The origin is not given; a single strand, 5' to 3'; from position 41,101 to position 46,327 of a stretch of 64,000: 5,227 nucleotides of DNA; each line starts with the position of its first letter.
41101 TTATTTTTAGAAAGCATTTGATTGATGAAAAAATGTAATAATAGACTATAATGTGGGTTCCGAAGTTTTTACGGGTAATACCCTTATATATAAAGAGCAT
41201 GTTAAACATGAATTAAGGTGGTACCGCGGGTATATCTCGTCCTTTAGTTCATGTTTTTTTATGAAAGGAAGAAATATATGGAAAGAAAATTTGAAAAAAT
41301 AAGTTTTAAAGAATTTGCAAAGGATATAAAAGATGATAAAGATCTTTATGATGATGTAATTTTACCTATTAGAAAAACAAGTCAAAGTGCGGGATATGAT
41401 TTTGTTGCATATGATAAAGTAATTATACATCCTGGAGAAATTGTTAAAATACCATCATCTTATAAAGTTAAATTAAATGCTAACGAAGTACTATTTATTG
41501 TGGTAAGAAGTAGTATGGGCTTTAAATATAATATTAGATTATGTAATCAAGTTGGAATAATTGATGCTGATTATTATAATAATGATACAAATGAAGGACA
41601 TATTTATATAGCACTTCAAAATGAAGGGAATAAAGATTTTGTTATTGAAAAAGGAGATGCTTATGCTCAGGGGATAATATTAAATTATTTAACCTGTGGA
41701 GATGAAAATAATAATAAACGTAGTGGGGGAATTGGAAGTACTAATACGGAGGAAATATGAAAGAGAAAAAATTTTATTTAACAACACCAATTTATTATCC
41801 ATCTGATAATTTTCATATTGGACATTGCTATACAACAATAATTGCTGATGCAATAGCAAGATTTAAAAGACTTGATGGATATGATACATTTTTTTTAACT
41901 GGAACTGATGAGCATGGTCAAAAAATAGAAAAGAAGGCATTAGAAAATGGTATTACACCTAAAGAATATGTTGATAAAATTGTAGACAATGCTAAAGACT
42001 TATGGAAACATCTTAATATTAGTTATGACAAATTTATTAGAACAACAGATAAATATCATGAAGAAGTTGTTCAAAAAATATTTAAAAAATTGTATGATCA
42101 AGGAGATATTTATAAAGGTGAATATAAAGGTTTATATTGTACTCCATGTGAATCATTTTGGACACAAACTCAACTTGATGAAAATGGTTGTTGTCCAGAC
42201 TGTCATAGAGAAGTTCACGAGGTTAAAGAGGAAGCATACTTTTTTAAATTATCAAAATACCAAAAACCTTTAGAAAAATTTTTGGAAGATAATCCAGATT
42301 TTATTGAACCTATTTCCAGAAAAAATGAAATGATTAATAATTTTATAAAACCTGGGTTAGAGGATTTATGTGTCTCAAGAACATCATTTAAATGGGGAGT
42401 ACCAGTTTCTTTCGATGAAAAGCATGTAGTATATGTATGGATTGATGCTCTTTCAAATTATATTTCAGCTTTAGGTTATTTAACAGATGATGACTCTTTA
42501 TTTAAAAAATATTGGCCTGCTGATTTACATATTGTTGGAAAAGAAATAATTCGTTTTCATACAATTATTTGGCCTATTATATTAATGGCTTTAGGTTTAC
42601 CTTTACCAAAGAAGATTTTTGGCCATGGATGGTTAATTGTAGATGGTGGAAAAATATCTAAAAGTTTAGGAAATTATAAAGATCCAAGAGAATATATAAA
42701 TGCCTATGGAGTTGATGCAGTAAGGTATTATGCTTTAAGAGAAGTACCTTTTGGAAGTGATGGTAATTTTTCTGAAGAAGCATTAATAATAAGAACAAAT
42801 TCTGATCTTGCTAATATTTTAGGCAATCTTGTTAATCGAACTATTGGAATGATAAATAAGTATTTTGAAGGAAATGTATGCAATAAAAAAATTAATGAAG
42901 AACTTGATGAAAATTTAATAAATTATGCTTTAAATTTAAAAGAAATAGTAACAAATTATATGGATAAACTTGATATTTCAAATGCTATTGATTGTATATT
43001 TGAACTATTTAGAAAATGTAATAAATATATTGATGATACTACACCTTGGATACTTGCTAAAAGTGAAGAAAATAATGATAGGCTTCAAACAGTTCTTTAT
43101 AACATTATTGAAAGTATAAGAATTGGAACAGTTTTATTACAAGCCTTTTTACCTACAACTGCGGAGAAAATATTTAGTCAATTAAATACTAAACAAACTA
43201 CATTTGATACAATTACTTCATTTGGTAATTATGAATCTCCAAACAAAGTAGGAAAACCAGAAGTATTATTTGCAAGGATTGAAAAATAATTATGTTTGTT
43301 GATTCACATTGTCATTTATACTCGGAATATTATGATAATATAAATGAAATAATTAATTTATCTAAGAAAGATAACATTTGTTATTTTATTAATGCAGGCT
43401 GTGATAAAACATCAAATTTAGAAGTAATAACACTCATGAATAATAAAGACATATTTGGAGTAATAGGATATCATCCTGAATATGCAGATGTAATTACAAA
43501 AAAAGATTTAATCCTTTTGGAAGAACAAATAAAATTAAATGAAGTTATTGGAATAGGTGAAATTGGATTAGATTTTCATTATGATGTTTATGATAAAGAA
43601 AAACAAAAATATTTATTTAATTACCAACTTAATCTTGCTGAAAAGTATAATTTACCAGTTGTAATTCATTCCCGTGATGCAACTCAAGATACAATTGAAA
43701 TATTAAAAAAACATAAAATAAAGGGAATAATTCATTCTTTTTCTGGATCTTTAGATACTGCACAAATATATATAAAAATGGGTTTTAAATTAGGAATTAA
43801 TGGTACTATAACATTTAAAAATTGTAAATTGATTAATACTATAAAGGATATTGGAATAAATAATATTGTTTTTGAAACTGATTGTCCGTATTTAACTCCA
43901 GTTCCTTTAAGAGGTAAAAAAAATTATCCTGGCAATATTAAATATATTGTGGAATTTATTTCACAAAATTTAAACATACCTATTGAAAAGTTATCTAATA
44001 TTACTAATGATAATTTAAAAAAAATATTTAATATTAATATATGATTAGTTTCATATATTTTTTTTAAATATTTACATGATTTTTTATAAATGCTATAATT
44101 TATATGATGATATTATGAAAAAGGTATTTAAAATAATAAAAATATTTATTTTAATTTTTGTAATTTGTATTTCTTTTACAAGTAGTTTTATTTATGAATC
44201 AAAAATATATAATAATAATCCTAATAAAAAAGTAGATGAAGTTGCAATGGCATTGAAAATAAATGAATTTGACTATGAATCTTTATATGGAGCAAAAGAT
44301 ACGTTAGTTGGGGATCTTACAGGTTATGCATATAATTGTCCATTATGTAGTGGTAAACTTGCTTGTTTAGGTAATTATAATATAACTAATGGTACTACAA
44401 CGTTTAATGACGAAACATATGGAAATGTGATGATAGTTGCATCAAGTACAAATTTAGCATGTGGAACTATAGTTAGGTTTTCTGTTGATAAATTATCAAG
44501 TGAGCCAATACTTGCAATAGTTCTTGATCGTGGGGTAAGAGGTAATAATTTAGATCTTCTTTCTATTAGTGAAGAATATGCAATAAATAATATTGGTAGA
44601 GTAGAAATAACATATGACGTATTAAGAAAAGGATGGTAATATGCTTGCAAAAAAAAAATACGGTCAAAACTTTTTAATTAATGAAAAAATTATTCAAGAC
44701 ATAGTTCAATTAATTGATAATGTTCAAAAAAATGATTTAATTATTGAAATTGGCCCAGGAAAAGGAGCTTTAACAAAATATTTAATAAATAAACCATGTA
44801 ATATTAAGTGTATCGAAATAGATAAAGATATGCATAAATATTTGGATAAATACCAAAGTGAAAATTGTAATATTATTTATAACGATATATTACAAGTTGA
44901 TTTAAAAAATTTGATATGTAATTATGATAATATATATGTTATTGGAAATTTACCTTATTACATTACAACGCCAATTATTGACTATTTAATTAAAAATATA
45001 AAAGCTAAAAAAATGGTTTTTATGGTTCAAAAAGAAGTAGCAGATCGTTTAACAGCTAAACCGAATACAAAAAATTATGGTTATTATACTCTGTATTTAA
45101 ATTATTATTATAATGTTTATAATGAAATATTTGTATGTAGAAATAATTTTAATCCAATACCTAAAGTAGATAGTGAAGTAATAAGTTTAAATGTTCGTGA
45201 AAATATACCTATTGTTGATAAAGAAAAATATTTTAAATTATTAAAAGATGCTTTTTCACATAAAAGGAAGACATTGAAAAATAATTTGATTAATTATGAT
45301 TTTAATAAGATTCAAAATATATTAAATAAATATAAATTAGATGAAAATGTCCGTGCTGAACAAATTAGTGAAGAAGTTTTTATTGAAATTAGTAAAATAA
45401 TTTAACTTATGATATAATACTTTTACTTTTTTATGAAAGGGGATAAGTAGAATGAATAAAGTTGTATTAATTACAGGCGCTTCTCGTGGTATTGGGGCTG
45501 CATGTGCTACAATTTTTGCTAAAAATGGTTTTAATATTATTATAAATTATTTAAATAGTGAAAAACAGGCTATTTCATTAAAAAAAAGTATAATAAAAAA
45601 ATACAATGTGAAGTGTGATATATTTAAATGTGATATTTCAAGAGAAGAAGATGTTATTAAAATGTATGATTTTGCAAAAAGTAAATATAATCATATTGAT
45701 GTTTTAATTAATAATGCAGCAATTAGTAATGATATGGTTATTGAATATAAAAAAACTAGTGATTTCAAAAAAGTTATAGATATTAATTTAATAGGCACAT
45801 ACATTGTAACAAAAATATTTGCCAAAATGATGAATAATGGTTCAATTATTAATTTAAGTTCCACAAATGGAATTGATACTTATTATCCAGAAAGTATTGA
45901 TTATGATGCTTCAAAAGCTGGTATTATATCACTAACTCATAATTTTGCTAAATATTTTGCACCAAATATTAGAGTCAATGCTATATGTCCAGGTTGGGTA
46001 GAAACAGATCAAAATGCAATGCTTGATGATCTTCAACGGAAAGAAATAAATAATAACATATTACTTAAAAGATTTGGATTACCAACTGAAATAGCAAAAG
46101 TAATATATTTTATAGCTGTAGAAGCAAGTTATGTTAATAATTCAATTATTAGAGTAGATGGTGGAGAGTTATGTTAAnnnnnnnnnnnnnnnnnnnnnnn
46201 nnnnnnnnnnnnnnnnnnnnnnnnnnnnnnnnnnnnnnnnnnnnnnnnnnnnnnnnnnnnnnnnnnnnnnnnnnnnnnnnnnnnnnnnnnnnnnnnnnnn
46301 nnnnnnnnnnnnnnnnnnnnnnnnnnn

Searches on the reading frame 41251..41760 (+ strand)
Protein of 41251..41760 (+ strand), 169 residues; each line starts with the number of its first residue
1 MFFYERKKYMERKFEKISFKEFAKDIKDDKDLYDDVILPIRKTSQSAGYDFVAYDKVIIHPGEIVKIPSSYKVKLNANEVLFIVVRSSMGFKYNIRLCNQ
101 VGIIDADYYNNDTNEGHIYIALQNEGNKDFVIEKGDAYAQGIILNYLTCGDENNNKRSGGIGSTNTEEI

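Call 59: search_protein_families(library=pfam, proteins=[window:41251-41760:+], max_evalue=0.00001)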
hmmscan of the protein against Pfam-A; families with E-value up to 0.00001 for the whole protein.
window:41251-41760:+ (169 aa): 1 family
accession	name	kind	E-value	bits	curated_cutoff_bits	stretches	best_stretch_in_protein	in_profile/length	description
PF00692.24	dUTPase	-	6.1e-13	49.1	22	1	36-148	3-106/129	dUTPase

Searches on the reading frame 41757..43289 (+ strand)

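Call 59: search_protein_families(library=pfam, proteins=[window:41757-43289:+], max_evalue=0.00001)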
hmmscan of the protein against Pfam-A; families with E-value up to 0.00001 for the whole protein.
window:41757-43289:+ (510 aa): 5 families
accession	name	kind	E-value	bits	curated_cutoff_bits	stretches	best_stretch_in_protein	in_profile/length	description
PF09334.17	tRNA-synt_1g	-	5.3e-114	381.5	20.1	2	155-362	177-390/391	tRNA synthetases class I (M)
PF00133.28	tRNA-synt_1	-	9.8e-33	113.9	22.7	2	3-219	22-245/414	tRNA synthetases class I (I, L, M and V)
PF01406.26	tRNA-synt_1e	-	9.3e-16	58.5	27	1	7-171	13-176/301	tRNA synthetases class I (C) catalytic domain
PF08264.19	Anticodon_1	-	3.8e-09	37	25.1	1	389-483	6-100/148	Anticodon-binding domain of tRNA ligase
PF19303.5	Anticodon_3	-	5.6e-09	36.5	23.5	1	393-509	20-136/152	Anticodon binding domain of methionyl tRNA ligase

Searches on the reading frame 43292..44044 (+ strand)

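Call 59: search_protein_families(library=pfam, proteins=[window:43292-44044:+], max_evalue=0.00001)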
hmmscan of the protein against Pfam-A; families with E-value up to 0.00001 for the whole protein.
window:43292-44044:+ (250 aa): 1 family
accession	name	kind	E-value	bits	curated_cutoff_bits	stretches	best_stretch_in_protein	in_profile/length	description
PF01026.27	TatD_DNase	-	2.2e-69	234.1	27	1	3-247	1-253/253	TatD related DNase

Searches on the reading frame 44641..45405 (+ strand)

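Call 59: search_protein_families(library=pfam, proteins=[window:44641-45405:+], max_evalue=0.00001)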
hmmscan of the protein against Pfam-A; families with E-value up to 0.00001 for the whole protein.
window:44641-45405:+ (254 aa): 1 family
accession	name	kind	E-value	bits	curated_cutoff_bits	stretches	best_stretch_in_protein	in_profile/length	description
PF00398.26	RrnaAD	-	2.1e-54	184.8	24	1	3-254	4-261/263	Ribosomal RNA adenine dimethylase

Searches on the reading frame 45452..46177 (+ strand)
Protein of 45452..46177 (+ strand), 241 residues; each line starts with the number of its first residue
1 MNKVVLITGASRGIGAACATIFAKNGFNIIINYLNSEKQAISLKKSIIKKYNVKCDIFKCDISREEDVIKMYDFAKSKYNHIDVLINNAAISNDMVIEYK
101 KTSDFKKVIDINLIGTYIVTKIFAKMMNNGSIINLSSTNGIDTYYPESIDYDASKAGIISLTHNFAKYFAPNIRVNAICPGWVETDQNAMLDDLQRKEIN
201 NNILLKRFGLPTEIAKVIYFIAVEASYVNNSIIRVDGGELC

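Call 59: search_protein_families(library=pfam, proteins=[window:45452-46177:+], max_evalue=0.00001)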
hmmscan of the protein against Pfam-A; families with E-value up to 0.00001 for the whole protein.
window:45452-46177:+ (241 aa): 3 families
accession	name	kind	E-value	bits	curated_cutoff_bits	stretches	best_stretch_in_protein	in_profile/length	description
PF13561.12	adh_short_C2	-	2.2e-52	178.4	27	1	9-238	1-234/236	Enoyl-(Acyl carrier protein) reductase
PF00106.31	adh_short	-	6.5e-47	160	26.6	1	3-190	1-189/195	short chain dehydrogenase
PF08659.16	KR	-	4.5e-11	43.4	22.6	1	5-141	3-140/180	KR domain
